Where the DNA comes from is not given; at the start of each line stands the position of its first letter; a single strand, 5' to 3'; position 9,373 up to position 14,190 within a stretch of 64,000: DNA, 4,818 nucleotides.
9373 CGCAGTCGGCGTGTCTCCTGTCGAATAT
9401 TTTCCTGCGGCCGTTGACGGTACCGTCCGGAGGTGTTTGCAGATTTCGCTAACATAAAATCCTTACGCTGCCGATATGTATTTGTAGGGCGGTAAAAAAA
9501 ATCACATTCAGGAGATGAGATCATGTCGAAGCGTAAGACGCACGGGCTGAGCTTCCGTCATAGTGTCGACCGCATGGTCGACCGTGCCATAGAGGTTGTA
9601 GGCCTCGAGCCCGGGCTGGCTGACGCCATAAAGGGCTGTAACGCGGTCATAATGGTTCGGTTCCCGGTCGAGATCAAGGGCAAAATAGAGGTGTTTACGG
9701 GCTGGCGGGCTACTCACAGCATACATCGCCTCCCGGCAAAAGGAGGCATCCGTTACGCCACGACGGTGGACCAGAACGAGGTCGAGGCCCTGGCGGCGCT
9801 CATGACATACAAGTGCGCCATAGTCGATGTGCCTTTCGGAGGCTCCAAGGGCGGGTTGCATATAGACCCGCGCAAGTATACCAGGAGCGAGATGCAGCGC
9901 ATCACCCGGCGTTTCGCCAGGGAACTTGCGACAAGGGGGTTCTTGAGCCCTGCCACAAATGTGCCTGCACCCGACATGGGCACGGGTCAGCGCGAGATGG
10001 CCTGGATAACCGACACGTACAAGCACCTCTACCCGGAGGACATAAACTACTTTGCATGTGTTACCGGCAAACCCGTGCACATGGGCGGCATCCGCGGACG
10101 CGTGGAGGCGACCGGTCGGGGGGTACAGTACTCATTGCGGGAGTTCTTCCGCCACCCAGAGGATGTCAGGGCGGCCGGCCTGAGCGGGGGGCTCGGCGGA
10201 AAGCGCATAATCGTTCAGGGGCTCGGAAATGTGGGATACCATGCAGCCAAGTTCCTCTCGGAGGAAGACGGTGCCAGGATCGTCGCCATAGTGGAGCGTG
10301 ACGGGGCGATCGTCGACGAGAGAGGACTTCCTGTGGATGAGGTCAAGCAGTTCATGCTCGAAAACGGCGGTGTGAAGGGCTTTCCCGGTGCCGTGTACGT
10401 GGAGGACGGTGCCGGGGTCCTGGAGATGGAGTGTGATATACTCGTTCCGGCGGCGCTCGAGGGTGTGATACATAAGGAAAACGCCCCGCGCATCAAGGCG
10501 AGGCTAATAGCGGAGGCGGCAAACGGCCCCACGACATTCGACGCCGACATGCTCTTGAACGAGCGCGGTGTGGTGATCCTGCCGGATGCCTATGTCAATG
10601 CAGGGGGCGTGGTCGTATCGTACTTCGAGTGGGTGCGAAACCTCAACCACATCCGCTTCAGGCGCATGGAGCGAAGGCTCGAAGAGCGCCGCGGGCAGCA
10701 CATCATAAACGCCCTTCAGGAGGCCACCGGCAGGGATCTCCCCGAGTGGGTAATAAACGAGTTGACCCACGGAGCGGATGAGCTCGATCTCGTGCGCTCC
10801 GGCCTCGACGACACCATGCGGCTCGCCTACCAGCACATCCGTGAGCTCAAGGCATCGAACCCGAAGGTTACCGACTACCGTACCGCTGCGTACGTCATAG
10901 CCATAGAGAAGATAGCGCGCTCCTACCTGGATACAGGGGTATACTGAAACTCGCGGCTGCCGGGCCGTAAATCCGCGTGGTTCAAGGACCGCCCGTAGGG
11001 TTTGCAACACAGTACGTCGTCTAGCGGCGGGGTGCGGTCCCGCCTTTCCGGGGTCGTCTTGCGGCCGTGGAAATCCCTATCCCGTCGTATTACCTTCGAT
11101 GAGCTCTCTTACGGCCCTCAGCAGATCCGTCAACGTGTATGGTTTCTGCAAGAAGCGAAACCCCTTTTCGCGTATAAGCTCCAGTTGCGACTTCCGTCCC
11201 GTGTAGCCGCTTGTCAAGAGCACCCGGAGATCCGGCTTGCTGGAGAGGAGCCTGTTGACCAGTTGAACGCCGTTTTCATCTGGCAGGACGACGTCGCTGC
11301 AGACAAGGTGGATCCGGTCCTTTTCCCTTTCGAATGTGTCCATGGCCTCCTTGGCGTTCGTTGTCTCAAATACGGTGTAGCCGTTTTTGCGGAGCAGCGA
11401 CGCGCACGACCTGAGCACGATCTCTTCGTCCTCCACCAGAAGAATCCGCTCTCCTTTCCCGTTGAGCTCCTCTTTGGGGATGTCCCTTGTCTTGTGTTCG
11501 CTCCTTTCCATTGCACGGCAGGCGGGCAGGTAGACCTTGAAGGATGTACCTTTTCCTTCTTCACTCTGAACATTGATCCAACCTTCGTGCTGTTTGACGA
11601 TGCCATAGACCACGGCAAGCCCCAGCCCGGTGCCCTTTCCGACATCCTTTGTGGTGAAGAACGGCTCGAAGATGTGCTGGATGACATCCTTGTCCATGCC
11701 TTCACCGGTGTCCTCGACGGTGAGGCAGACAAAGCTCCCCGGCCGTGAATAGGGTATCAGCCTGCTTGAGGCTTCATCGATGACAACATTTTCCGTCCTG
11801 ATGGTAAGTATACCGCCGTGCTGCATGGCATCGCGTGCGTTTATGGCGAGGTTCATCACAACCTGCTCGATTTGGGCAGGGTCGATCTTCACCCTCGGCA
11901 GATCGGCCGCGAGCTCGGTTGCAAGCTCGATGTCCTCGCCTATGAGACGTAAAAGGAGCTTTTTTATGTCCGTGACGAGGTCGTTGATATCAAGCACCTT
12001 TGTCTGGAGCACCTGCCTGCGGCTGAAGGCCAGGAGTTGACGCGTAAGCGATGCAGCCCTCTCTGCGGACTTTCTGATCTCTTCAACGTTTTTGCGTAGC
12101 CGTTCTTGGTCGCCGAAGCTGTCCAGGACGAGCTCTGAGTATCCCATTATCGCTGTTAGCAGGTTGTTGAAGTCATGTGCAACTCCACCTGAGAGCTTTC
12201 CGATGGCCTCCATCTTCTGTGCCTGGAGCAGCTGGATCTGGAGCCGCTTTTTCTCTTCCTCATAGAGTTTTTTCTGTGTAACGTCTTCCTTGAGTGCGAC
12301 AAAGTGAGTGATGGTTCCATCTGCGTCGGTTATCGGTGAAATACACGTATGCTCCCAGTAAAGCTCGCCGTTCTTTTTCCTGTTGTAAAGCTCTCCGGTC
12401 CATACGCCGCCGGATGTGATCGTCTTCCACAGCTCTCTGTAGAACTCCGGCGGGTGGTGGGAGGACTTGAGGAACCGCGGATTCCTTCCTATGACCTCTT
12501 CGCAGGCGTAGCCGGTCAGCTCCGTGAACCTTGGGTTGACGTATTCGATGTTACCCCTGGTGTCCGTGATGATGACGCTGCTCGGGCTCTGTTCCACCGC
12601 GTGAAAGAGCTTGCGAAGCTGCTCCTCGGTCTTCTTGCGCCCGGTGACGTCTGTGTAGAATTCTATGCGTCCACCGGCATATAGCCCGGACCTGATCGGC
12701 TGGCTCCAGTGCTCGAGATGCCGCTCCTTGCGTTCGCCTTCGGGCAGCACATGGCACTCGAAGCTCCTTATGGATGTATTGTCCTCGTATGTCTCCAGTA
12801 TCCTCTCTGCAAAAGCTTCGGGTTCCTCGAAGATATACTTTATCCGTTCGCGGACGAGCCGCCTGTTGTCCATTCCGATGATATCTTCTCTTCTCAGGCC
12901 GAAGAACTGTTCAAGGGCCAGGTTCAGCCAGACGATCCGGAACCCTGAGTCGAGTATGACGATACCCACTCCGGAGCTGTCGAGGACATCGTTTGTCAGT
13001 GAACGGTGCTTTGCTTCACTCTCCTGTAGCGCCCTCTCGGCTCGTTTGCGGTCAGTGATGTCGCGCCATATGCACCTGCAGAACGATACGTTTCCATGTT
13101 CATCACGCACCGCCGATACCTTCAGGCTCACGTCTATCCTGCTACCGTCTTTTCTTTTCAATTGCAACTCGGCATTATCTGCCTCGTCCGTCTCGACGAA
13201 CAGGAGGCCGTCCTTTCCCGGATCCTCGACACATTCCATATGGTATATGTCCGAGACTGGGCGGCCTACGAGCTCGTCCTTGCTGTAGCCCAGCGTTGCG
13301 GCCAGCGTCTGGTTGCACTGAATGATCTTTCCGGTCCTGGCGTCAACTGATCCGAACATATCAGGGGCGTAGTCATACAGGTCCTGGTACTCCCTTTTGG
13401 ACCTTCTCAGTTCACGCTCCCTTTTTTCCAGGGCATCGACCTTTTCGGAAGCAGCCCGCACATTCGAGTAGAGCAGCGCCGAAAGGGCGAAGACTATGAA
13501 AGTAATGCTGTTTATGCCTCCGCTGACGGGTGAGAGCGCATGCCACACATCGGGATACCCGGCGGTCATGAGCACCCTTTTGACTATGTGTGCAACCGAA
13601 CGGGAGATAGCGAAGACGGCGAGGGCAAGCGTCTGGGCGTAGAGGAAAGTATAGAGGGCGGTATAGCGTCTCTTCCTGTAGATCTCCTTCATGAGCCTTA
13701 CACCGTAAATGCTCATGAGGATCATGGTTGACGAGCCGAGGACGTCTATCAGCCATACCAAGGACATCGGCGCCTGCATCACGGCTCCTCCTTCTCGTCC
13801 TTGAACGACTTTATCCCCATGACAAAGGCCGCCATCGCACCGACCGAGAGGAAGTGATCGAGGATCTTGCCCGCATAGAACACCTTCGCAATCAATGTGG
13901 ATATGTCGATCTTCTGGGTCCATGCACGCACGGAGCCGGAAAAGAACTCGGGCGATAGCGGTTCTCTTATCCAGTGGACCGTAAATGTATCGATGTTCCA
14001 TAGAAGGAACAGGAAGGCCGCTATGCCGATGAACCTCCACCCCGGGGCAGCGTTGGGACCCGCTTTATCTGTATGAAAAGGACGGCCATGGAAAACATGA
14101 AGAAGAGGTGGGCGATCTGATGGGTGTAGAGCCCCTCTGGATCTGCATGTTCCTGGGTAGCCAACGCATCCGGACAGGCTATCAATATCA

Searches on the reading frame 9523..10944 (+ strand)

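Call 58: search_protein_families(library=pfam, proteins=[window:9523-10944:+], max_evalue=0.00001)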
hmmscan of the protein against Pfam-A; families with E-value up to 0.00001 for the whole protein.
window:9523-10944:+ (474 aa): 2 families
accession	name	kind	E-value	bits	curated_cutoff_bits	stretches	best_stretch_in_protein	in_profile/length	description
PF00208.27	ELFV_dehydrog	-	2.5e-57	194.8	23.4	1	188-406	1-219/241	Glutamate/Leucine/Phenylalanine/Valine dehydrogenase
PF02812.23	ELFV_dehydrog_N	-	4e-48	162.8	25.3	1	41-168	3-129/129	Glu/Leu/Phe/Val dehydrogenase, dimerisation domain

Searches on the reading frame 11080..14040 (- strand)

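Call 58: search_protein_families(library=pfam, proteins=[window:11080-14040:-], max_evalue=0.00001)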
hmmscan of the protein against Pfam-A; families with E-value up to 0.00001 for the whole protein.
window:11080-14040:- (987 aa): 9 families
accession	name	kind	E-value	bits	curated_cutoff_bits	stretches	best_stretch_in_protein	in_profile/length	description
PF13426.13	PAS_9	-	4e-49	165.6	27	2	486-589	1-103/103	PAS domain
PF00989.32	PAS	-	3.4e-37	127.3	22.6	2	478-584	3-110/113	PAS fold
PF08448.16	PAS_4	-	4.6e-30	104.5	23.1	3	482-591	1-109/110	PAS fold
PF02518.31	HATPase_c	-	1.2e-23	84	26.4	1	720-840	2-109/111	Histidine kinase-, DNA gyrase B-, and HSP90-like ATPase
PF13188.13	PAS_8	-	9.8e-21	73.3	21.8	2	479-521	4-43/65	PAS domain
PF08447.18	PAS_3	-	2.6e-20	72.9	25.6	1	499-581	2-86/89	PAS fold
PF00072.30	Response_reg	-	2.6e-18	66.7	30.2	1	866-978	1-111/111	Response regulator receiver domain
PF00512.31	HisKA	-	1.5e-12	47.8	26.9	1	614-676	3-64/66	His Kinase A (phospho-acceptor) domain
PF12860.13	PAS_7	-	6.2e-07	30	27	0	358-473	6-115/115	PAS fold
